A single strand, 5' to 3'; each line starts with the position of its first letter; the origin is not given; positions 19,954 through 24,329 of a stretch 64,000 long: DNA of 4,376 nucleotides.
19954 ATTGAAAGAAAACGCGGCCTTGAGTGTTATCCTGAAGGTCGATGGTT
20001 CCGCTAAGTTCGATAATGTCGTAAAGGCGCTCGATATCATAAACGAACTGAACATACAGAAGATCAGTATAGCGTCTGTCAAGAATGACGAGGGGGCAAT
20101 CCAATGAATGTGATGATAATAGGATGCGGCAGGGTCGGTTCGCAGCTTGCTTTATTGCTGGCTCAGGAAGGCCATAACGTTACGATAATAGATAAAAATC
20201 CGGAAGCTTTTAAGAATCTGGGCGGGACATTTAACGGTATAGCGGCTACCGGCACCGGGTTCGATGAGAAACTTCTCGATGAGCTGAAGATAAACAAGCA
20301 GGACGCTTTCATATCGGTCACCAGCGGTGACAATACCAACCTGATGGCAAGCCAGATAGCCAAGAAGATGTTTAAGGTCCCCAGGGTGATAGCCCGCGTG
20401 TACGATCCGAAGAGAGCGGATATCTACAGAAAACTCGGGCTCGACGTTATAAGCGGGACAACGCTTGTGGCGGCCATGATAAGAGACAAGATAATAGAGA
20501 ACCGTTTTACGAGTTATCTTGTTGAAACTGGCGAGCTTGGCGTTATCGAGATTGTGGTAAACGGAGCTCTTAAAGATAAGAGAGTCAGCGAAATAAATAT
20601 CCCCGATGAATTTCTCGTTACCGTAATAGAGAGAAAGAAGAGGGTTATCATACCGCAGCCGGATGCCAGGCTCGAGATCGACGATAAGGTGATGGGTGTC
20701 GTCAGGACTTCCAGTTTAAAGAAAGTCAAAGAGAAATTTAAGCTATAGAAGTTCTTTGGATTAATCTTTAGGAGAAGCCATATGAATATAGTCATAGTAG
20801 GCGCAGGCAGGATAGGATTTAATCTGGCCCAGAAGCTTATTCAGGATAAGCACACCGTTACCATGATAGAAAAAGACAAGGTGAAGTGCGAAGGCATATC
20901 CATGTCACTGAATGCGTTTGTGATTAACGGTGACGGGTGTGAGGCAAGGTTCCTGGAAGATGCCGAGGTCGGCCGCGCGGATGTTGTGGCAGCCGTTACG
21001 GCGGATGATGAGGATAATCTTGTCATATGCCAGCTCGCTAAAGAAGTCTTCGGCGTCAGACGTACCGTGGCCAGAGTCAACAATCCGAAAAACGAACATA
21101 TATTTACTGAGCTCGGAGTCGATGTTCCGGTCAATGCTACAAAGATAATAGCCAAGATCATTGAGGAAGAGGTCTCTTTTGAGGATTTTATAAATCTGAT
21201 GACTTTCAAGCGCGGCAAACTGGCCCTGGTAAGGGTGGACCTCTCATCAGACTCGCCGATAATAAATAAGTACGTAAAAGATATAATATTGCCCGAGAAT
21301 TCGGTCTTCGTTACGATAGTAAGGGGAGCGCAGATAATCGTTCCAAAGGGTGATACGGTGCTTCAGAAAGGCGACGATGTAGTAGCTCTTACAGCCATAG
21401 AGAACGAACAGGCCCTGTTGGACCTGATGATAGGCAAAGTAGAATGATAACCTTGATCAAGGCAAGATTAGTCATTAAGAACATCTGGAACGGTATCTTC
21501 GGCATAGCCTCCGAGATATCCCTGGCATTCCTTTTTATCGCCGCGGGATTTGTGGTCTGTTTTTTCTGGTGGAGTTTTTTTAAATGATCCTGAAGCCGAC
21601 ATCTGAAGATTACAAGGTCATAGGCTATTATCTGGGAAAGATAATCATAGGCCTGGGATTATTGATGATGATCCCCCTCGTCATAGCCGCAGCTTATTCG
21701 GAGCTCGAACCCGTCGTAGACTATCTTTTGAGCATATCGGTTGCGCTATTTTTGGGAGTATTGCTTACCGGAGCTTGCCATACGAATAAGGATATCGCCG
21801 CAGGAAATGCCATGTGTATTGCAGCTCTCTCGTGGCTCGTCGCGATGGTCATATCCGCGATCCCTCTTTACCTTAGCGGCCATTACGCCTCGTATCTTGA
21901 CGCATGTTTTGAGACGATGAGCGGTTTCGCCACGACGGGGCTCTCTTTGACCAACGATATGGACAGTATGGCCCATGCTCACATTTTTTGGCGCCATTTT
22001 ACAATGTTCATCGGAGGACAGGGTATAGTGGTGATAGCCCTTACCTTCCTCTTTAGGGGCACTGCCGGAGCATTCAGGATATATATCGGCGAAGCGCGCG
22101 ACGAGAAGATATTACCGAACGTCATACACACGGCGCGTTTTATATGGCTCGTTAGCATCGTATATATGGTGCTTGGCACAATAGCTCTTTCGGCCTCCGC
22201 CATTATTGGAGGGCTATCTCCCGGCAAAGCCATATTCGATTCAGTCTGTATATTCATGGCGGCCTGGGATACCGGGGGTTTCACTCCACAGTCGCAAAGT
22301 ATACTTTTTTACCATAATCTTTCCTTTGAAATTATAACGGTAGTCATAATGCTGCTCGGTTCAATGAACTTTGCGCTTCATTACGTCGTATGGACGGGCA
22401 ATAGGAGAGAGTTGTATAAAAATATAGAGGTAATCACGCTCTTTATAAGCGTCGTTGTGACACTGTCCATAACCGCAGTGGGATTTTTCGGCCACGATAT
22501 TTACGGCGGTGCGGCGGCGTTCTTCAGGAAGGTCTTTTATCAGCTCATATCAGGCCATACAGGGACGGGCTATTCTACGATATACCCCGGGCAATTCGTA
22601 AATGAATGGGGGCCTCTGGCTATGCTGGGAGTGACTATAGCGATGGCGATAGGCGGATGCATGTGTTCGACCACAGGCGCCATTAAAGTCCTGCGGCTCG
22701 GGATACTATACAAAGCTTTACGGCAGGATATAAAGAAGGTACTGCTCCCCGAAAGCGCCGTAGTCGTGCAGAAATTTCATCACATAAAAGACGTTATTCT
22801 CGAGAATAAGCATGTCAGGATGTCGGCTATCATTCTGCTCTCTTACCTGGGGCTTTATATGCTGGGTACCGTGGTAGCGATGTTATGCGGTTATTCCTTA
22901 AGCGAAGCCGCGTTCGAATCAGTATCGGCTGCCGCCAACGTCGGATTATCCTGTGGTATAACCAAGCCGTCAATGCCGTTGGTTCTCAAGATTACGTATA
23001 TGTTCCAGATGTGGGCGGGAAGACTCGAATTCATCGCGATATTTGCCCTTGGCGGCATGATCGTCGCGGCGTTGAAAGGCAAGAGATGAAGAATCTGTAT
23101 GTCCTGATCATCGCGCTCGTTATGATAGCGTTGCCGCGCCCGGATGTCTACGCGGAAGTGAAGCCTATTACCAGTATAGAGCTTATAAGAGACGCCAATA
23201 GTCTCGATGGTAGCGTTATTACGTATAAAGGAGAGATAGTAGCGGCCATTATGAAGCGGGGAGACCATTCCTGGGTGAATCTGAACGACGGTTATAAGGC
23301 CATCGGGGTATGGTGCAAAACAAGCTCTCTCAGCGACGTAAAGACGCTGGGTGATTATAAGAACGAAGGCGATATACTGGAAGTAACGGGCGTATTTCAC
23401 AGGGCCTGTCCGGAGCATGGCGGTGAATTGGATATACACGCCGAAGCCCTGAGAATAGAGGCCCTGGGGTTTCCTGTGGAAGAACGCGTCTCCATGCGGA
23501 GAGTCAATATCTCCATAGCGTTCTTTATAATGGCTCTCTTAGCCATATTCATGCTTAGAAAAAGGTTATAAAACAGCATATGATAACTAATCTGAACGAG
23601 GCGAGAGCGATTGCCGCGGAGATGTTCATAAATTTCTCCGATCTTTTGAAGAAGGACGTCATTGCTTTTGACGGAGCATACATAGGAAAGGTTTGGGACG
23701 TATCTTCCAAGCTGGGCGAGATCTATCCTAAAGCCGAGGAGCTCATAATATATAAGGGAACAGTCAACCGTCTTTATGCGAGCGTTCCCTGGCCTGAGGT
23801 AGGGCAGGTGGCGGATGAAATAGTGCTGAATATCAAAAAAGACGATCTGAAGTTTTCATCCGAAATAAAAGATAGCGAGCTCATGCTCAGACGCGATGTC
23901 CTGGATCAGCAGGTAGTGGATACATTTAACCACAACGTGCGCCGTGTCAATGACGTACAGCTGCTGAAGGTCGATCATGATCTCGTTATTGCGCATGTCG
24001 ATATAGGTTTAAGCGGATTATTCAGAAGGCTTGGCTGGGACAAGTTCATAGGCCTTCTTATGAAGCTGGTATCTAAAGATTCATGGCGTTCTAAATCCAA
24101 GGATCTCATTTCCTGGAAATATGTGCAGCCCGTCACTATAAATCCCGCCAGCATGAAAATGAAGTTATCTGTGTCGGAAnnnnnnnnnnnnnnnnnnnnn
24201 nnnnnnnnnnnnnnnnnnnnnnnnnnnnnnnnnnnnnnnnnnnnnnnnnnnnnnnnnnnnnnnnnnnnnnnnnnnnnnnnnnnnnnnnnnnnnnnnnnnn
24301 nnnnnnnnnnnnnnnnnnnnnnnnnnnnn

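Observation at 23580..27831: Candidate Mg2+ homeostasis locus built around an NRAMP-family protein lacking the canonical transition-metal binding residues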

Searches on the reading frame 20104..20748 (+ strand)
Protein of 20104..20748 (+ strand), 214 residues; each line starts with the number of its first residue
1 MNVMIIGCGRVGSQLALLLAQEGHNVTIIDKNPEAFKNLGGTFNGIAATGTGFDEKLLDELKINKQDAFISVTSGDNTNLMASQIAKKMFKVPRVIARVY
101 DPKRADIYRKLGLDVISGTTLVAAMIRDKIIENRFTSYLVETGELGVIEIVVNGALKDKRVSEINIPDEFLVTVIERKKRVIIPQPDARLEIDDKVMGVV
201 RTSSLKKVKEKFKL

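Call 3: search_protein_families(library=pfam, proteins=[window:20104-20748:+], max_evalue=0.01)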
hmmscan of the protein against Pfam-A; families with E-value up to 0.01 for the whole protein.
window:20104-20748:+ (214 aa): 19 families
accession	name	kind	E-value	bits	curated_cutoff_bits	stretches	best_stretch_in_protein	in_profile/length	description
PF02254.24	TrkA_N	-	1.4e-26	93.5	23.8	1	3-116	1-113/116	TrkA-N domain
PF02080.26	TrkA_C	-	3.6e-07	30.4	27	1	148-212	4-70/71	TrkA-C domain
PF03435.24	Sacchrp_dh_NADP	-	2e-06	28.6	25.1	1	3-74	1-77/129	Saccharopine dehydrogenase NADP binding domain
PF02737.24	3HCDH_N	-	3.6e-06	27.5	22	1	2-43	1-42/180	3-hydroxyacyl-CoA dehydrogenase, NAD binding domain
PF03721.20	UDPG_MGDP_dh_N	-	5e-06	26.7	27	1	1-39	1-39/187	UDP-glucose/GDP-mannose dehydrogenase family, NAD binding domain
PF02558.23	ApbA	-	8e-06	26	22.2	1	3-45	1-45/150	Ketopantoate reductase PanE/ApbA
PF03807.23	F420_oxidored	-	3.3e-05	24.8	21.6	1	3-44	2-45/94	NADP oxidoreductase coenzyme F420-dependent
PF01266.30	DAO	-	4.5e-05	23.6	27.9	1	3-35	2-34/353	FAD dependent oxidoreductase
PF01488.26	Shikimate_DH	-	0.00011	22.7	24.3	1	2-89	14-99/138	Shikimate / quinate 5-dehydrogenase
PF00070.33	Pyr_redox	-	0.00013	22.9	22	1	2-40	1-39/82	Pyridine nucleotide-disulphide oxidoreductase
PF13241.12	NAD_binding_7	-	0.00031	21.7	22.1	1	2-106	9-99/104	Putative NAD(P)-binding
PF03446.21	NAD_binding_2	-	0.00033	21.1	21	1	3-85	2-79/161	NAD binding domain of 6-phosphogluconate dehydrogenase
PF01494.25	FAD_binding_3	-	0.00034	20.4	22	1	2-35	3-36/349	FAD binding domain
PF01210.29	NAD_Gly3P_dh_N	-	0.00046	20.6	23.1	1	3-39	2-38/158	NAD-dependent glycerol-3-phosphate dehydrogenase N-terminus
PF01262.27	AlaDh_PNT_C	-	0.00092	19.1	23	1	2-71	30-98/214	Alanine dehydrogenase/PNT, C-terminal domain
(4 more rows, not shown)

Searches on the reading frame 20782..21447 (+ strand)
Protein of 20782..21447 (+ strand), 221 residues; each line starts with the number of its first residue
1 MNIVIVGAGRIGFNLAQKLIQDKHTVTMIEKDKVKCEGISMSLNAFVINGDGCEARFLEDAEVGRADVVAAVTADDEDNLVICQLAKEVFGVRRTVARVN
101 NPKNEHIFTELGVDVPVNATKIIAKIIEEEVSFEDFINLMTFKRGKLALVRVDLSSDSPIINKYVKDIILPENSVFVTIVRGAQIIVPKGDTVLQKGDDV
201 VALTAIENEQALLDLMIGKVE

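Call 3: search_protein_families(library=pfam, proteins=[window:20782-21447:+], max_evalue=0.01)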
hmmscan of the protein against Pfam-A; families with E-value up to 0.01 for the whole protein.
window:20782-21447:+ (221 aa): 8 families
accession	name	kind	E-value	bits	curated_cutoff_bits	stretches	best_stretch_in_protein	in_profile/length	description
PF02254.24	TrkA_N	-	2e-29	102.7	23.8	1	3-118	1-115/116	TrkA-N domain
PF02080.26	TrkA_C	-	5.5e-11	42.6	27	1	149-216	1-70/71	TrkA-C domain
PF13241.12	NAD_binding_7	-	3.7e-06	27.9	22.1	1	2-103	9-96/104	Putative NAD(P)-binding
PF07992.20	Pyr_redox_2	-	0.0012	18.8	26.1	1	2-45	2-44/291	Pyridine nucleotide-disulphide oxidoreductase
PF03807.23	F420_oxidored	-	0.0025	18.8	21.6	1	3-45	2-46/94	NADP oxidoreductase coenzyme F420-dependent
PF02558.23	ApbA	-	0.0033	17.5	22.2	1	3-57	1-52/150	Ketopantoate reductase PanE/ApbA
PF01210.29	NAD_Gly3P_dh_N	-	0.0077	16.7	23.1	0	3-41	2-40/158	NAD-dependent glycerol-3-phosphate dehydrogenase N-terminus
PF00070.33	Pyr_redox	-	0.0098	16.8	22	0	2-31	1-30/82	Pyridine nucleotide-disulphide oxidoreductase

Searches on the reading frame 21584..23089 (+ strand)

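Call 3: search_protein_families(library=pfam, proteins=[window:21584-23089:+], max_evalue=0.01)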
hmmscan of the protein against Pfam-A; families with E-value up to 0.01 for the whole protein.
window:21584-23089:+ (501 aa): 1 family
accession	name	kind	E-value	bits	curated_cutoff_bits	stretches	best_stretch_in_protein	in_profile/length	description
PF02386.22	TrkH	-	1.9e-40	139.2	27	1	59-486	17-486/502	Cation transport protein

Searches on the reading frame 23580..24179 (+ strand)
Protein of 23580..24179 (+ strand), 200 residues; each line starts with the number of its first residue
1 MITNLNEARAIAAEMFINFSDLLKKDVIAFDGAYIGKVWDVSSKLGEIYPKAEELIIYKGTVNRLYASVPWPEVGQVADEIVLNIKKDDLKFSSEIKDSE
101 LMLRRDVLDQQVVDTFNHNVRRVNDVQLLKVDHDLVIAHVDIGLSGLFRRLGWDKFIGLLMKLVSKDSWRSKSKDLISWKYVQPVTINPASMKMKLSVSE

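Call 51: search_protein_representatives(protein=window:23580-24179:+)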
Query: 200 residues. Proteins with E-value up to 0.001 (for the whole library): 874; up to 1e-10: 222; up to 1e-30: 14. The best 150 are listed.
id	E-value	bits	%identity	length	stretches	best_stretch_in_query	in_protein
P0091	3.9e-65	235.3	55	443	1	3-200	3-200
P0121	2.3e-63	229.5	53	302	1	2-200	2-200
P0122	7.8e-50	185.3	46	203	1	3-198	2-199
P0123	1.5e-45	171.4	46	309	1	15-198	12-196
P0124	1.4e-43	164.9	83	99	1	1-98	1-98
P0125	2.7e-42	160.8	43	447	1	14-198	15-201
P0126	1.2e-37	145.6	42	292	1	15-198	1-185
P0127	1.3e-32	129.1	47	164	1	13-157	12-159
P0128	2.8e-32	128.1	41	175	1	15-186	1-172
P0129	4.8e-32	127.3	37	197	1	15-199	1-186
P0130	6.0e-32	127.0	56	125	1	4-120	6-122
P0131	4.2e-31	124.3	42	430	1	15-198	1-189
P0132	6.7e-31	123.6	48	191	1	79-198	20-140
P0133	8.5e-31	123.2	40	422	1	13-186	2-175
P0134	5.9e-30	120.5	39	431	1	15-191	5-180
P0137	8.5e-29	116.7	38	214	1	7-198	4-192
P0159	2.5e-21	92.3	37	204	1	15-196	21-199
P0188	4.8e-17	78.4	36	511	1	16-194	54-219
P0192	1.7e-16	76.6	31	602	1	19-197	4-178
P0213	4.0e-15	72.1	32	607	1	17-197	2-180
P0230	2.6e-14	69.5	31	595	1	22-194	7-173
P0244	1.2e-13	67.3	31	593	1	20-194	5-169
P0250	3.3e-13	65.9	32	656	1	19-188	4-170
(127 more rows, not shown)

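Call 52: search_protein_families(library=pfam, proteins=[P0192, P0213, P0230, P0244, P0250, P0188, P0122, P0137, P0159], max_evalue=0.001)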
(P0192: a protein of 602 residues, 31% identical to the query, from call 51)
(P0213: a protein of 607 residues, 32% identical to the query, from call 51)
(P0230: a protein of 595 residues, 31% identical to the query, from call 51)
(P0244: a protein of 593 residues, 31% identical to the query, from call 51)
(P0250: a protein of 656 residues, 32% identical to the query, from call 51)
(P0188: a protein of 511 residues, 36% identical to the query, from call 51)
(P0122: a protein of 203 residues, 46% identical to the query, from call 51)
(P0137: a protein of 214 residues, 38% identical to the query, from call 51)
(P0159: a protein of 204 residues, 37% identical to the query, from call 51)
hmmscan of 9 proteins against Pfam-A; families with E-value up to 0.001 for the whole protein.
P0192 (602 aa): 4 families
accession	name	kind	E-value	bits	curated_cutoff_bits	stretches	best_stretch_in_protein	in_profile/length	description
PF03448.22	MgtE_N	-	3.2e-25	89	25.9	1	185-286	1-102/102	MgtE intracellular N domain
PF00571.33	CBS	-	3.5e-21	75.7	24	2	352-407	1-56/57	CBS domain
PF01769.21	MgtE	-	2.1e-06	28.5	27.6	1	469-566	1-99/125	Divalent cation transporter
PF14841.11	FliG_M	-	0.00011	22.8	25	0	242-267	20-45/76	FliG middle domain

P0213 (607 aa): 3 families
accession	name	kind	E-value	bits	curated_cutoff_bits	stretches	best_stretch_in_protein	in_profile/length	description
PF03448.22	MgtE_N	-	7.6e-22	78.2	25.9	1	187-287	1-101/102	MgtE intracellular N domain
PF00571.33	CBS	-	1.1e-15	58.2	24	1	354-409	1-56/57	CBS domain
PF05239.21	PRC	-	3.2e-07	30.7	21.2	1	2-77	4-76/78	PRC-barrel domain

P0230 (595 aa): 6 families
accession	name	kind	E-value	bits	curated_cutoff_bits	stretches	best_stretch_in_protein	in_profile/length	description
PF03448.22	MgtE_N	-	2.7e-25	89.3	25.9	1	183-284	1-102/102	MgtE intracellular N domain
PF00571.33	CBS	-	9.5e-17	61.5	24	1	350-405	1-56/57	CBS domain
PF05239.21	PRC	-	5e-11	42.9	21.2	1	3-68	5-70/78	PRC-barrel domain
PF01769.21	MgtE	-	1.2e-08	35.7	27.6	1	473-592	2-123/125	Divalent cation transporter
PF14841.11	FliG_M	-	2.3e-05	25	25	0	239-265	19-45/76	FliG middle domain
PF01706.21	FliG_C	-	0.00026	21.6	23.3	0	190-241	22-73/108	FliG C-terminal domain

P0244 (593 aa): 5 families
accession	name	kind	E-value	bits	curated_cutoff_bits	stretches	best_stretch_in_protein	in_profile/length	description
PF03448.22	MgtE_N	-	3.3e-23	82.6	25.9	1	180-279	2-101/102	MgtE intracellular N domain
PF01769.21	MgtE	-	1.1e-21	77.9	27.6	1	466-586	2-124/125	Divalent cation transporter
PF00571.33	CBS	-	1.2e-21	77.2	24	2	346-401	1-56/57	CBS domain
PF05239.21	PRC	-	1.9e-07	31.4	21.2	0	3-55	5-58/78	PRC-barrel domain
PF14841.11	FliG_M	-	0.00022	21.8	25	0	236-259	20-43/76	FliG middle domain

P0250 (656 aa): 5 families
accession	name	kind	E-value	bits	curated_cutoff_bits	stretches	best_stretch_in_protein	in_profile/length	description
PF03448.22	MgtE_N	-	6.9e-26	91.2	25.9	1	216-314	1-99/102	MgtE intracellular N domain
PF00571.33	CBS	-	1.8e-18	67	24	2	385-438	3-56/57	CBS domain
PF01769.21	MgtE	-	4e-09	37.2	27.6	1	525-645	1-124/125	Divalent cation transporter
PF05239.21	PRC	-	1e-06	29.1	21.2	0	2-65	4-66/78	PRC-barrel domain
PF14841.11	FliG_M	-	3.4e-06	27.6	25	0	260-288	19-47/76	FliG middle domain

P0188 (511 aa): 4 families
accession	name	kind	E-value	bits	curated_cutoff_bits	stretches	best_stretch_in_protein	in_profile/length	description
PF03448.22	MgtE_N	-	5.9e-22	78.6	25.9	1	229-330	1-99/102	MgtE intracellular N domain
PF00571.33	CBS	-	3.1e-16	59.9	24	2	398-451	1-54/57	CBS domain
PF05239.21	PRC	-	1.7e-05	25.1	21.2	0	54-109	3-62/78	PRC-barrel domain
PF14841.11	FliG_M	-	2.6e-05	24.8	25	0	282-325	16-59/76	FliG middle domain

P0122 (203 aa): 1 family
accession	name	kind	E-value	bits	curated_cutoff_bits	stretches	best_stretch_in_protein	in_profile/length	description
PF05239.21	PRC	-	6.5e-07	29.7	21.2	1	16-84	4-72/78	PRC-barrel domain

P0137 (214 aa): 0 families

P0159 (204 aa): 1 family
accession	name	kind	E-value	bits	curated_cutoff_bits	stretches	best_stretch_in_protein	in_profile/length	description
PF05239.21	PRC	-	6e-05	23.4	21.2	0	108-183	7-58/78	PRC-barrel domain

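Call 60: find_encoding_contigs(protein=P0244, flank=5000, max_places=4)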
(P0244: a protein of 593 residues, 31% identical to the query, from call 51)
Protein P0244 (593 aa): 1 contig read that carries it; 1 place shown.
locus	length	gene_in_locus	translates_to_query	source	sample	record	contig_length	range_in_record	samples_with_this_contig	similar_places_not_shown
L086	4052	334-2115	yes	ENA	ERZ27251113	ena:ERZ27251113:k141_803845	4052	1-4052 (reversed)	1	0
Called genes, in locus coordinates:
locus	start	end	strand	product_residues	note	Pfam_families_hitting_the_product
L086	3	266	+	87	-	?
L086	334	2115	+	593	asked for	PF05239:PRC (faint), PF03448:MgtE_N, PF00571:CBS, PF01769:MgtE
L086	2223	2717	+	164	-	PF02254:TrkA_N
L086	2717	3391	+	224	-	PF02254:TrkA_N, PF13241:NAD_binding_7 (weak), PF02080:TrkA_C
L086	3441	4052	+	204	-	?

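Call 61: find_encoding_contigs(protein=P0230, flank=5000, max_places=3)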
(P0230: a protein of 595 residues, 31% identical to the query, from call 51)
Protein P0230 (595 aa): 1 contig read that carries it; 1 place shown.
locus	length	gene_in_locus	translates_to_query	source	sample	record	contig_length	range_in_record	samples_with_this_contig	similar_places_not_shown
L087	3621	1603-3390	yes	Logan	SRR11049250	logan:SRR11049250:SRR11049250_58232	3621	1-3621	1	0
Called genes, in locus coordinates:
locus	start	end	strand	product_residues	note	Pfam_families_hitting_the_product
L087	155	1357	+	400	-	PF02673:BacA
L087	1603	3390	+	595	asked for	PF05239:PRC (faint), PF03448:MgtE_N, PF14841:FliG_M (faint), PF00571:CBS, PF01769:MgtE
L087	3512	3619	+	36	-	?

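Call 63: find_encoding_contigs(protein=P0137, flank=5000, max_places=3)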
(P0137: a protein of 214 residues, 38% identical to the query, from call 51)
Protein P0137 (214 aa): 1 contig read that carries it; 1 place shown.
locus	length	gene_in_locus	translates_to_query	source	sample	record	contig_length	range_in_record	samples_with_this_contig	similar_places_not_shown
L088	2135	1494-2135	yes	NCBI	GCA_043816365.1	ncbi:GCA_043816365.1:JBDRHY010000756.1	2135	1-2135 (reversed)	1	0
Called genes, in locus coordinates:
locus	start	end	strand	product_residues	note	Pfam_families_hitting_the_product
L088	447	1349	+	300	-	PF00480:ROK, PF02685:Glucokinase (faint)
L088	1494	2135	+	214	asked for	?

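Call 66: predict_structure(alignment_id=A5)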
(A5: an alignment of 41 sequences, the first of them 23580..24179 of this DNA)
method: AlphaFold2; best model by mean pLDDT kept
length: 200 residues; sequences in the alignment: 41
mean_pLDDT: 89.5   pTM: 0.82
mean pLDDT of the five models: 89.5, 88.3, 88.0, 87.5, 86.4
residues with pLDDT >= 90: 130; 70-90: 53; 50-70: 17; < 50: 0
segments of 3 or more residues with pLDDT < 50: none
pLDDT, mean of each block of 10 residues (from residue 1): 86 94 96 98 94 98 97 97 98 93 93 78 95 96 91 88 74 82 77 67
secondary structure, 60 per line:
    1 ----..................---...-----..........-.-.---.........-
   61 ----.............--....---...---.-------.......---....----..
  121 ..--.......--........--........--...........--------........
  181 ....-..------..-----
elements in order: H5-15 E16-18 H19-22 E26-28 E34-43 E51-59 E65-70 E74-77 E80-83 H103-107 E111-114 E119-122 E125-131 E134-141 H144-151 H154-164 E176-178 E182-184
